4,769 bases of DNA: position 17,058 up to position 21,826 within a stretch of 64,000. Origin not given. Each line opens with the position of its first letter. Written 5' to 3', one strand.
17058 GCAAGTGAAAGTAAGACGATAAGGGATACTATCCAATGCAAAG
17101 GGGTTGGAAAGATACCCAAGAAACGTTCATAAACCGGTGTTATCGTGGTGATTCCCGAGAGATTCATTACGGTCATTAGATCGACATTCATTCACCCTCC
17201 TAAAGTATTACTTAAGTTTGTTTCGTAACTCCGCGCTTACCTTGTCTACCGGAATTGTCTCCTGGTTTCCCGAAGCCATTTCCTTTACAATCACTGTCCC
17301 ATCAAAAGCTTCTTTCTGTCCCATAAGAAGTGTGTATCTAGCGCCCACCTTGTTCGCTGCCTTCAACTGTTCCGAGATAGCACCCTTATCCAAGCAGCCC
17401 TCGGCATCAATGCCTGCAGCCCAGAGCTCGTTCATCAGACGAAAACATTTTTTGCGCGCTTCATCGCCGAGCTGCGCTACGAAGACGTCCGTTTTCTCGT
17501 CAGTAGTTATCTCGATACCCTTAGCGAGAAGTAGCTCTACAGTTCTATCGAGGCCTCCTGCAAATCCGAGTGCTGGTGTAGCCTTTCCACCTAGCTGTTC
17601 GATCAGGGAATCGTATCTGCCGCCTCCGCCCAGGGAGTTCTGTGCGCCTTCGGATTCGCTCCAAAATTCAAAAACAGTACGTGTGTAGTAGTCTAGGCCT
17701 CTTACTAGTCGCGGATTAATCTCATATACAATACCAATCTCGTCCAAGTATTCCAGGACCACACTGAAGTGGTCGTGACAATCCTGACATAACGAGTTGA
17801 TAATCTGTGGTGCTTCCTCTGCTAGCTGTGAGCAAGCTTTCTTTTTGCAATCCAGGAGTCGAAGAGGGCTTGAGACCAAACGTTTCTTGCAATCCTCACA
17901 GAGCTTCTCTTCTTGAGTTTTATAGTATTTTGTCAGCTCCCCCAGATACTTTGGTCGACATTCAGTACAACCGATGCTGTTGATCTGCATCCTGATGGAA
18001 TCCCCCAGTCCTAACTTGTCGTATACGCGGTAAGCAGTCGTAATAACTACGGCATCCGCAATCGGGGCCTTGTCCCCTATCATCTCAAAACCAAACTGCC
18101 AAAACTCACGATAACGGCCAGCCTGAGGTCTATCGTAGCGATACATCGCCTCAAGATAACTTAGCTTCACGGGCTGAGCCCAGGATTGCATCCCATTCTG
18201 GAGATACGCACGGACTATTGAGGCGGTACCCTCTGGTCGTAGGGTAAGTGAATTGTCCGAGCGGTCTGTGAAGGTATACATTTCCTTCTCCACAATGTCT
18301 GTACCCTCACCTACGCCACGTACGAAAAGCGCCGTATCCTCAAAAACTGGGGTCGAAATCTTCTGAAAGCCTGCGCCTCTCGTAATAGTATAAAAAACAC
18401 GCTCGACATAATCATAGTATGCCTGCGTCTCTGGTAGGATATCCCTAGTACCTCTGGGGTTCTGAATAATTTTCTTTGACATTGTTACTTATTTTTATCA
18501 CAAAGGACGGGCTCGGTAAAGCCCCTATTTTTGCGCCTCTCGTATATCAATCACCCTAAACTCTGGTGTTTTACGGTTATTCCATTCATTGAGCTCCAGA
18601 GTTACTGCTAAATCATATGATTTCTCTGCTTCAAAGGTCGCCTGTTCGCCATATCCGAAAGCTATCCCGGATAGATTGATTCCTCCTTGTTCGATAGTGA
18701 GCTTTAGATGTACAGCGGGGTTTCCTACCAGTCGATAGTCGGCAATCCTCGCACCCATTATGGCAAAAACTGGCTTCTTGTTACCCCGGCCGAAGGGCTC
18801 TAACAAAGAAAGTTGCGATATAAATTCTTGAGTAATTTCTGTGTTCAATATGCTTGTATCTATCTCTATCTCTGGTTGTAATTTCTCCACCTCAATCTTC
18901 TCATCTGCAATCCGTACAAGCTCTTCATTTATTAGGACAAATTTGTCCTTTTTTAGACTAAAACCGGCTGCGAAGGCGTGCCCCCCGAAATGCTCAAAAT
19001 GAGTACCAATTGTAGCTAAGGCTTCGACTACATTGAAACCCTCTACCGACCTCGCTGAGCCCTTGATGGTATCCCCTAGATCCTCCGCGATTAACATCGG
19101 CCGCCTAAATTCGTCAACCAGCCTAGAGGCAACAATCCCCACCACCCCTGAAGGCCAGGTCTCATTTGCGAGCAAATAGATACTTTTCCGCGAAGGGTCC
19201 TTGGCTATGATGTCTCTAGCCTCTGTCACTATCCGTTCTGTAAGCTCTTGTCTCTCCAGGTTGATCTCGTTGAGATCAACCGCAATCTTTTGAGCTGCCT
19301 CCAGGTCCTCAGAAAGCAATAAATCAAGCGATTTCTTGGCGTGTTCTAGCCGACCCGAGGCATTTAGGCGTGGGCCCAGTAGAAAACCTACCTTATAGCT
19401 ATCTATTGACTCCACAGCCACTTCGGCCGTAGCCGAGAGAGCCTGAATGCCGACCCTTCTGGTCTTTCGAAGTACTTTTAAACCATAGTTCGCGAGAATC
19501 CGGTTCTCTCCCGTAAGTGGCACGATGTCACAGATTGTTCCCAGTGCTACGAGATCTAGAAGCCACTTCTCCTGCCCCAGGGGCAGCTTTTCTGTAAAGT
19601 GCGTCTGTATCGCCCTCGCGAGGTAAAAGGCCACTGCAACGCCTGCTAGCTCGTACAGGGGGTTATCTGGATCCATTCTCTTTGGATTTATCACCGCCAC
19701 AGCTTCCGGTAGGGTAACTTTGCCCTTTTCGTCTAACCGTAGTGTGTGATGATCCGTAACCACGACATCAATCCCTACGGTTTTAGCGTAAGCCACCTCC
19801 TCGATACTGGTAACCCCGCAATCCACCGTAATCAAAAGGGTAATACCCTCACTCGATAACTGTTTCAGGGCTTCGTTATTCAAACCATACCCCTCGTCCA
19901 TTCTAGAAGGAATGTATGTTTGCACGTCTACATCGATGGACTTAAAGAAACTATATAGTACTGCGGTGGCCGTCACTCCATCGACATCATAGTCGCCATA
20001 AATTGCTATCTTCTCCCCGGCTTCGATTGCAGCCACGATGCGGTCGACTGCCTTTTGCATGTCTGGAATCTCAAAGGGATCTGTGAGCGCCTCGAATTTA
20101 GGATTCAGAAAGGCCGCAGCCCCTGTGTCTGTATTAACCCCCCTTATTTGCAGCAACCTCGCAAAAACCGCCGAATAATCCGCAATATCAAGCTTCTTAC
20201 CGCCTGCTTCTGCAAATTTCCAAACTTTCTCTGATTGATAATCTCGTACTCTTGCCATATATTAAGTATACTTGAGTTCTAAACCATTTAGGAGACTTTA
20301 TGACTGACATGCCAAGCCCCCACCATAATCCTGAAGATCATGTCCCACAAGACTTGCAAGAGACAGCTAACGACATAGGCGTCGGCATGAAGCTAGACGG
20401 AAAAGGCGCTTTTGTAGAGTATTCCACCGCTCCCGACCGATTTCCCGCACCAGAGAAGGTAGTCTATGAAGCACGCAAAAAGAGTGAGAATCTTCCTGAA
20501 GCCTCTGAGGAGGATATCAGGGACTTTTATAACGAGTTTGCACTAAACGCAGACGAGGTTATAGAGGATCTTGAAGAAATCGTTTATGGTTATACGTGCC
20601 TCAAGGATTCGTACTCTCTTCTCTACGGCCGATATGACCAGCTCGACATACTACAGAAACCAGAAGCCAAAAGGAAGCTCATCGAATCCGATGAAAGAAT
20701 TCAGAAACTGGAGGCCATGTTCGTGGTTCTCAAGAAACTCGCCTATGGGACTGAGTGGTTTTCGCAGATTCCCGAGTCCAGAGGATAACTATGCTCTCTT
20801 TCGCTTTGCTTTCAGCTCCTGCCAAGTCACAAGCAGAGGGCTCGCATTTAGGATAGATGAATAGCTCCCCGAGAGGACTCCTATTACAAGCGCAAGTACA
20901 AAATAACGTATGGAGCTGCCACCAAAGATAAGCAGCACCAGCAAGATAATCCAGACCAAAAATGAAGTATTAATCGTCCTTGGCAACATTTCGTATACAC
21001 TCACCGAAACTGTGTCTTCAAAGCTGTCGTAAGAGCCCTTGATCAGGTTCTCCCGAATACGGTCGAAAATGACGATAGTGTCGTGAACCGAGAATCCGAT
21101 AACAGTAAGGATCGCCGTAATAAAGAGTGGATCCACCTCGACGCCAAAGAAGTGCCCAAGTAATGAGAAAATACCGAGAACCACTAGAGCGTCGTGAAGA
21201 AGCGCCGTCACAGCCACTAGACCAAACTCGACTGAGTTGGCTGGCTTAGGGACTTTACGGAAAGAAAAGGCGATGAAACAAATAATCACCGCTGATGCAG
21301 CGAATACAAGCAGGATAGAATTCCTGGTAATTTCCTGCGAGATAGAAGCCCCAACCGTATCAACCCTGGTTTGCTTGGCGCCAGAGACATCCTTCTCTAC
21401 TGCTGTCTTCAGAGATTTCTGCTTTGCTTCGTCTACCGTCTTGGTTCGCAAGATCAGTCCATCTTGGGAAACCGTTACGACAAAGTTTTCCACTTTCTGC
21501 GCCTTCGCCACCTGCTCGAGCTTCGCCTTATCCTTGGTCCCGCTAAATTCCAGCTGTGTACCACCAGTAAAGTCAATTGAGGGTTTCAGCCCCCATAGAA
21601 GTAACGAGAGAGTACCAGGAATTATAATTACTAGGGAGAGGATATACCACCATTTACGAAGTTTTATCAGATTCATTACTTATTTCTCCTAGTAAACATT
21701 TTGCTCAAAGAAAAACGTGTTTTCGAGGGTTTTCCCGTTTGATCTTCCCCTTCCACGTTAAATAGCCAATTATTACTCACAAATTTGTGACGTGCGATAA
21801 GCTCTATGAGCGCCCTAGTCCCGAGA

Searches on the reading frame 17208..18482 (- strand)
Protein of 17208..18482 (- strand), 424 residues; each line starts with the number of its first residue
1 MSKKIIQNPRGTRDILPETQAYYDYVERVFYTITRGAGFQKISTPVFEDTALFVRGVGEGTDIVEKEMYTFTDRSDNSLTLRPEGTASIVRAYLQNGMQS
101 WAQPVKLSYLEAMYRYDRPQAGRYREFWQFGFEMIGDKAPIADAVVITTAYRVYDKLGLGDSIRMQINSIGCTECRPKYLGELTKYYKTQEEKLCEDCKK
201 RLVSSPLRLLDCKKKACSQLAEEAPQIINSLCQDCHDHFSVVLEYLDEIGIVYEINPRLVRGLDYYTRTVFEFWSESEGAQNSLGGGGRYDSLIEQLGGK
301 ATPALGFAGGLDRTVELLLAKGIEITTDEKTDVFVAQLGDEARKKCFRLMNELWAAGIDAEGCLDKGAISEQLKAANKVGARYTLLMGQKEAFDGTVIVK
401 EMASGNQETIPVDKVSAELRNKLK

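Call 41: search_protein_families(library=pfam, proteins=[window:17208-18482:-], max_evalue=0.00001)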
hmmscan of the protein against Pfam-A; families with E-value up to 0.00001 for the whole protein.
window:17208-18482:- (424 aa): 3 families
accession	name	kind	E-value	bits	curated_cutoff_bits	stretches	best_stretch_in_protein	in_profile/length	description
PF13393.11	tRNA-synt_His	-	3.8e-42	145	25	1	11-312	1-306/308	Histidyl-tRNA synthetase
PF03129.25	HGTP_anticodon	-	4.1e-15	56.2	21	1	332-421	1-93/94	Anticodon binding domain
PF00587.30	tRNA-synt_2b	-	1.4e-14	55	29.3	1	69-318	1-175/179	tRNA synthetase class II core domain (G, H, P, S and T)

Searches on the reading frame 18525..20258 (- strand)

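Call 15: search_protein_families(library=pfam, proteins=[window:18525-20258:-])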
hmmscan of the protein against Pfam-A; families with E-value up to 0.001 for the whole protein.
window:18525-20258:- (577 aa): 3 families
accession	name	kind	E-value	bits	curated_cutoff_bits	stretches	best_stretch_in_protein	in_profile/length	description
PF17768.7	RecJ_OB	-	1.6e-27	96.1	27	1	466-571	1-107/107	RecJ OB domain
PF01368.27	DHH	-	8.9e-26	91.1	28.1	1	83-241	1-125/125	DHH family, N-terminal domain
PF02272.25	DHHA1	-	1.8e-12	48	25.9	1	365-447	10-96/102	DHHA1 domain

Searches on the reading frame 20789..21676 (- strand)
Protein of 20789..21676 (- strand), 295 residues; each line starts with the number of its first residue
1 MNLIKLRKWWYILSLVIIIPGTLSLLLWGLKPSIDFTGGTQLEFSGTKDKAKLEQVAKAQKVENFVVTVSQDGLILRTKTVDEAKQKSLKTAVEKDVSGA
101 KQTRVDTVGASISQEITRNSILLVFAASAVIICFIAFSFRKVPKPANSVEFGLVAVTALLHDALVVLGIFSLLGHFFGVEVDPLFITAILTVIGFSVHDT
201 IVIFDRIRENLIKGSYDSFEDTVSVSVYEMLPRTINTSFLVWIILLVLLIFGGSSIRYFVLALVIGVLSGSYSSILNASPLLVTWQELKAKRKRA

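Call 41: search_protein_families(library=pfam, proteins=[window:20789-21676:-], max_evalue=0.00001)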
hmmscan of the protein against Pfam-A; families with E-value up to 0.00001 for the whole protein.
window:20789-21676:- (295 aa): 1 family
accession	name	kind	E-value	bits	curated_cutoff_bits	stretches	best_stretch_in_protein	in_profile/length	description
PF02355.23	SecD_SecF_C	-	9.4e-49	165.8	20.5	1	93-287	6-188/189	Protein export membrane protein SecD/SecF, C-terminal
